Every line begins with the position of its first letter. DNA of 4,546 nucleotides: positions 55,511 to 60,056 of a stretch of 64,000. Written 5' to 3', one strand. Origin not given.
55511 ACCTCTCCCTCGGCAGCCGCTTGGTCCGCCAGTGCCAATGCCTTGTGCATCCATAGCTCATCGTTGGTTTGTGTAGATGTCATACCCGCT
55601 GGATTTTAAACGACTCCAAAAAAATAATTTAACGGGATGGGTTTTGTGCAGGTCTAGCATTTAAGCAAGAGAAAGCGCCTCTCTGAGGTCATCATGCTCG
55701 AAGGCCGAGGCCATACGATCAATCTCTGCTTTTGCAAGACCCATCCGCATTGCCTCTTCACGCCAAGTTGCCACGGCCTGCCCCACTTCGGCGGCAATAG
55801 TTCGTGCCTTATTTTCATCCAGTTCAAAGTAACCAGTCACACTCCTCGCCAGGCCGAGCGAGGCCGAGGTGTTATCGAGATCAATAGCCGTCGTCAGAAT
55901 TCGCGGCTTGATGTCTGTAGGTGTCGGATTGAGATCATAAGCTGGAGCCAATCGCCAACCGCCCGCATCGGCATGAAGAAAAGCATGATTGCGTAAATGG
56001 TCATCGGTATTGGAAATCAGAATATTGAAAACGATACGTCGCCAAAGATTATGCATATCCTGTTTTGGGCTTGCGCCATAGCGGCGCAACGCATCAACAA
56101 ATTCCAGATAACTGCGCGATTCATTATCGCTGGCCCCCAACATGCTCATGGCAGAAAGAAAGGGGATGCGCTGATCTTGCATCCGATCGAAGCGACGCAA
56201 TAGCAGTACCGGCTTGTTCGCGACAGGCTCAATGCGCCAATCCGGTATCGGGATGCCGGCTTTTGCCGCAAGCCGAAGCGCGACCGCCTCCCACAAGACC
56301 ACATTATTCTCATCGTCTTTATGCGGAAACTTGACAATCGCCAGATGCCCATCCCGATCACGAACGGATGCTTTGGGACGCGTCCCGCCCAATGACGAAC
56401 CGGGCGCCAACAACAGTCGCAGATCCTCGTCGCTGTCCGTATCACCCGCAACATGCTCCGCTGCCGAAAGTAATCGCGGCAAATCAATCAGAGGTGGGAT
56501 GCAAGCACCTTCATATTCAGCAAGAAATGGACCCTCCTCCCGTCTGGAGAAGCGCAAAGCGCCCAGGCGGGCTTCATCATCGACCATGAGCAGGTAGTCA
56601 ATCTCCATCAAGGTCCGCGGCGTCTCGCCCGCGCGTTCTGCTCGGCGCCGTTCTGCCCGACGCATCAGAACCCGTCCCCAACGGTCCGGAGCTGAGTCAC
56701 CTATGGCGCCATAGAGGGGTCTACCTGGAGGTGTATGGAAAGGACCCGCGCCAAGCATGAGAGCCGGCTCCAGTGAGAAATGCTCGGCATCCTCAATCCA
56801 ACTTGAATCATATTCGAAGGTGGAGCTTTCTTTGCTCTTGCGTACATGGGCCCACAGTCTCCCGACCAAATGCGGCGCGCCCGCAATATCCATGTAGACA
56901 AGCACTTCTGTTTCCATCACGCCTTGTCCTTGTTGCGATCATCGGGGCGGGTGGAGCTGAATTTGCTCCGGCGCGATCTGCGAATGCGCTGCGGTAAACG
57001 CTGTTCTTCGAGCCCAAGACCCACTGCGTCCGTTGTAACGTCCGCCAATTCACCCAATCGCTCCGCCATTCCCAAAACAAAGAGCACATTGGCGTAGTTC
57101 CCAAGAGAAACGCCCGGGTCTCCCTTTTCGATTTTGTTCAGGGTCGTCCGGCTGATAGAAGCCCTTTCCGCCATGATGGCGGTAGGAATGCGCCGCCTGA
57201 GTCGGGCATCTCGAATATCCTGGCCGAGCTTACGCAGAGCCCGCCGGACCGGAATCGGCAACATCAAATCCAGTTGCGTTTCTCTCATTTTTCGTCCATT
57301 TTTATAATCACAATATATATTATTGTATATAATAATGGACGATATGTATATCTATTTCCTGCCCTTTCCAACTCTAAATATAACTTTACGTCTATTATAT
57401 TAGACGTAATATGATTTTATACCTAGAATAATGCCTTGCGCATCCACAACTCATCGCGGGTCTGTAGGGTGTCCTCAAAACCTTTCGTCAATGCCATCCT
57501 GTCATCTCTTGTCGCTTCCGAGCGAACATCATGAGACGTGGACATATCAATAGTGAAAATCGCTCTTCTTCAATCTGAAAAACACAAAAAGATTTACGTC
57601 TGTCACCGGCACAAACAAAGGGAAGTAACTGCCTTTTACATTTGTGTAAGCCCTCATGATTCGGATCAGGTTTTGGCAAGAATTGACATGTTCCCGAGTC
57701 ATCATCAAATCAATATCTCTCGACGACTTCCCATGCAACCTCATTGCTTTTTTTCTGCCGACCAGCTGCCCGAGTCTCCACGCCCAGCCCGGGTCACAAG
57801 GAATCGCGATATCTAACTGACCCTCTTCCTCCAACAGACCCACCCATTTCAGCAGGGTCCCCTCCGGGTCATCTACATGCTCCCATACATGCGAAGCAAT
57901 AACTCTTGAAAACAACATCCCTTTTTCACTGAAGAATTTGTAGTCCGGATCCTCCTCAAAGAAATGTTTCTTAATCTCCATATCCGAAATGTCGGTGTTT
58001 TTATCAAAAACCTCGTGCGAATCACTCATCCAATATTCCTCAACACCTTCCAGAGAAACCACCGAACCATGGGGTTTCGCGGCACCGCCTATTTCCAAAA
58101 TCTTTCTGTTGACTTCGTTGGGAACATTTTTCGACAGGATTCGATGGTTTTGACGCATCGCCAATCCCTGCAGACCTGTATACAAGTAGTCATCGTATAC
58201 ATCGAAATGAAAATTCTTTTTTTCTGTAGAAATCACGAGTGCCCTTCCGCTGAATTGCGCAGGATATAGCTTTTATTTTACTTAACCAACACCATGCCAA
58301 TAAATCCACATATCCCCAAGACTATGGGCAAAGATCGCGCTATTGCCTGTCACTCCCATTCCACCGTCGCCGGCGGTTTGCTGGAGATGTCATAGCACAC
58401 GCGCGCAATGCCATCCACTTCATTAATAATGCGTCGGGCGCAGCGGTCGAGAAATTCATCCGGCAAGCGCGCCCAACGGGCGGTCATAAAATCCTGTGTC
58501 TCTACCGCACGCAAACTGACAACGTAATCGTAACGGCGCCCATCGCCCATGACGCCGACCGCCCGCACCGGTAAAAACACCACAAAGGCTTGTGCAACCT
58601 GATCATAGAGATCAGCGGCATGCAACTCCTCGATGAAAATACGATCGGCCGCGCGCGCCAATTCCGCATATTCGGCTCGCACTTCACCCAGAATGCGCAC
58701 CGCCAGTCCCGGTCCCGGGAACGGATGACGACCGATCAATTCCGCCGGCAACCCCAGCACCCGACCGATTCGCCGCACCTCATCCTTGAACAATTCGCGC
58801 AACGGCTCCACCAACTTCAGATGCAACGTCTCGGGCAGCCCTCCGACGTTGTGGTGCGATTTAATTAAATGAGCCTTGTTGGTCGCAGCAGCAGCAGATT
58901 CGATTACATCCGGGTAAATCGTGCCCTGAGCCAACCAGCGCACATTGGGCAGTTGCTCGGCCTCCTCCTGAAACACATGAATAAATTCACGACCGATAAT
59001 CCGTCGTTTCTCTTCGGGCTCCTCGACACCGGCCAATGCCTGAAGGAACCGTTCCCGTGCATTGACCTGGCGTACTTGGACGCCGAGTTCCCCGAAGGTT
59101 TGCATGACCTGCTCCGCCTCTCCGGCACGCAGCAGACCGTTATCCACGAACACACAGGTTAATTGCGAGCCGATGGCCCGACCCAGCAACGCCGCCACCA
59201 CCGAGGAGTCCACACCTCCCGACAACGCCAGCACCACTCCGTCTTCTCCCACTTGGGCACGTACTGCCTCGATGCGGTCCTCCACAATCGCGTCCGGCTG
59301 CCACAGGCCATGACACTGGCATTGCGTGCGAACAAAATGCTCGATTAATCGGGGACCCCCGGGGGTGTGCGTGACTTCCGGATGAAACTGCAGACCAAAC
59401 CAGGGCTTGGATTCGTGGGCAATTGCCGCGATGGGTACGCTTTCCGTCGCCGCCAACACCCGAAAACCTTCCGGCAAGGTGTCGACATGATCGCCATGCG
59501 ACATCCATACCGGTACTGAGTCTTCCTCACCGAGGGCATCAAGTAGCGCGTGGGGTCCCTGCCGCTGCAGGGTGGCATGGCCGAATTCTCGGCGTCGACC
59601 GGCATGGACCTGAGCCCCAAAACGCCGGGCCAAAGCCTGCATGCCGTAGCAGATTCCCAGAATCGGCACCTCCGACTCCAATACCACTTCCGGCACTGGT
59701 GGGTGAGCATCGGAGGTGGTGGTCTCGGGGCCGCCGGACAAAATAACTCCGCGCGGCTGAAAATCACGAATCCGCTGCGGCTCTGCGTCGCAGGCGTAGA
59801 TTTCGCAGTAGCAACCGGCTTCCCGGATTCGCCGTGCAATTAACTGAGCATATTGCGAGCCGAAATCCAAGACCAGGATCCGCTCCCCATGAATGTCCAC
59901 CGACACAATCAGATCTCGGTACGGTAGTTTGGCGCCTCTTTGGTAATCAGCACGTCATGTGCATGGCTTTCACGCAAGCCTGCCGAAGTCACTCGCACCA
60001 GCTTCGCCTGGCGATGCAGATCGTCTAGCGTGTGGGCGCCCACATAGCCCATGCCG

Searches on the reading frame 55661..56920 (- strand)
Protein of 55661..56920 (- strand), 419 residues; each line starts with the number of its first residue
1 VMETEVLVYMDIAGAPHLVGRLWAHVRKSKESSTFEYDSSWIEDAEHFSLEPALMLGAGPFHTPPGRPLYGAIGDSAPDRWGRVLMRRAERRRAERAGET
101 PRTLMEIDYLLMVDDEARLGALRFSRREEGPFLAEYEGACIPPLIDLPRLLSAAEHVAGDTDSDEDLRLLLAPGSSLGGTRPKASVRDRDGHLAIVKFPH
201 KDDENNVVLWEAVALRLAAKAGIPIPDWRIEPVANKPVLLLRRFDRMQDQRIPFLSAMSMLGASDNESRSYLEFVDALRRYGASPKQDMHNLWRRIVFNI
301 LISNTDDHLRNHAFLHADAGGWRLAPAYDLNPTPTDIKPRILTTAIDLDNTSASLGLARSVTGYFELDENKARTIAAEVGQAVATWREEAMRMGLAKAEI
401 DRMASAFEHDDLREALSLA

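Call 57: search_protein_families(library=pfam, proteins=[window:55661-56920:-], max_evalue=0.001)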
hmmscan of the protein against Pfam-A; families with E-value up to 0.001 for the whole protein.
window:55661-56920:- (419 aa): 2 families
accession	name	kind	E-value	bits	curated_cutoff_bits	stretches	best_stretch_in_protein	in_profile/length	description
PF07804.18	HipA_C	-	1.2e-50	172.6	30.5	1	175-386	1-213/213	HipA-like C-terminal domain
PF13657.11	Couple_hipA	-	0.00051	21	22.5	0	18-94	9-76/99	HipA N-terminal domain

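Call 66: search_protein_families(library=padloc, proteins=[window:55661-56920:-], max_evalue=0.001)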
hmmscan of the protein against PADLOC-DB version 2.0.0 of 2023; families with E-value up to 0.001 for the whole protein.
window:55661-56920:- (419 aa): 2 families
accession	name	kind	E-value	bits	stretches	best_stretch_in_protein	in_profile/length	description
PDLC04340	PDC-M03A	-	9.4e-07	26.6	1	179-329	19-166/280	-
PDLC04344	PDC-M03A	-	0.00023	18.7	0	296-329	154-187/305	-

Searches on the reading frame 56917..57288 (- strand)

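Call 57: search_protein_families(library=pfam, proteins=[window:56917-57288:-], max_evalue=0.001)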
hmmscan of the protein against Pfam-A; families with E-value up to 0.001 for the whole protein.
window:56917-57288:- (123 aa): 1 family
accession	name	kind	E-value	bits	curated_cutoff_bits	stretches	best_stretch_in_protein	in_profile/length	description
PF13560.12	HTH_31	-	7.2e-05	23.5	27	1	21-74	2-56/64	Helix-turn-helix domain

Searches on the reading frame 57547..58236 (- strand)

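Call 57: search_protein_families(library=pfam, proteins=[window:57547-58236:-], max_evalue=0.001)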
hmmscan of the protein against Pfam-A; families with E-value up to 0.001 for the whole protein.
window:57547-58236:- (229 aa): 1 family
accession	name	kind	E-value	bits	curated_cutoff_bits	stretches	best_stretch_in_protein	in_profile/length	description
PF13489.12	Methyltransf_23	-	5.2e-05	23.5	27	1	31-148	10-121/164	Methyltransferase domain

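Call 66: search_protein_families(library=padloc, proteins=[window:57547-58236:-], max_evalue=0.001)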
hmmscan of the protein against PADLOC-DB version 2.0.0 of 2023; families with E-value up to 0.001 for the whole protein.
window:57547-58236:- (229 aa): 0 families

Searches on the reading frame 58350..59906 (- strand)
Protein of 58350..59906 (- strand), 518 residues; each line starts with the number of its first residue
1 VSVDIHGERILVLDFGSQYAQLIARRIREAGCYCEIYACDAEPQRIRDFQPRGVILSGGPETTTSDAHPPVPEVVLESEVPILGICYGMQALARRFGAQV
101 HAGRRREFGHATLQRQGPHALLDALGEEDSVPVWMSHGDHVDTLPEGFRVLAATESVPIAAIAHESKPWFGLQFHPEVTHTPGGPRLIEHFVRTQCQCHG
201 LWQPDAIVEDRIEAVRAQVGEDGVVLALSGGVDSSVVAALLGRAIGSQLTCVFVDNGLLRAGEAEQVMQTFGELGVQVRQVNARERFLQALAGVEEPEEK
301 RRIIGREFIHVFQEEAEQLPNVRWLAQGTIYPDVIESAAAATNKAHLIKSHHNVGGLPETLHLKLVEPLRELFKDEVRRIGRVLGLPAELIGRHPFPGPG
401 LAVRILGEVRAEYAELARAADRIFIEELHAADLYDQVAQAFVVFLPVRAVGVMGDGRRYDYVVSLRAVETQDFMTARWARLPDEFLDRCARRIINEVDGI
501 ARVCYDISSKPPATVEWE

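Call 57: search_protein_families(library=pfam, proteins=[window:58350-59906:-], max_evalue=0.001)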
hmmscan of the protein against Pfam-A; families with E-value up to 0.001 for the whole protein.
window:58350-59906:- (518 aa): 6 families
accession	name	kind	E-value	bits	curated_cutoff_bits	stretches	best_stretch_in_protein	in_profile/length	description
PF00117.34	GATase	-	7.7e-45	153.3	22.8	1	11-192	1-187/190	Glutamine amidotransferase class-I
PF00958.27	GMP_synt_C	-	6.4e-41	138.7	27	1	426-517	1-92/92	GMP synthase C terminal domain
PF07722.19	Peptidase_C26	-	1.7e-09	38.2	20.5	1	75-177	101-219/219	Peptidase C26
PF02540.23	NAD_synthase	-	2.3e-09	37.2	21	1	212-283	9-81/242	NAD synthase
PF00733.27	Asn_synthase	-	6.4e-05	23.2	21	1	213-256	8-52/354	Asparagine synthase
PF03054.22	tRNA_Me_trans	-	0.00017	21.7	20.6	1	224-257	3-35/202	tRNA methyl transferase HUP domain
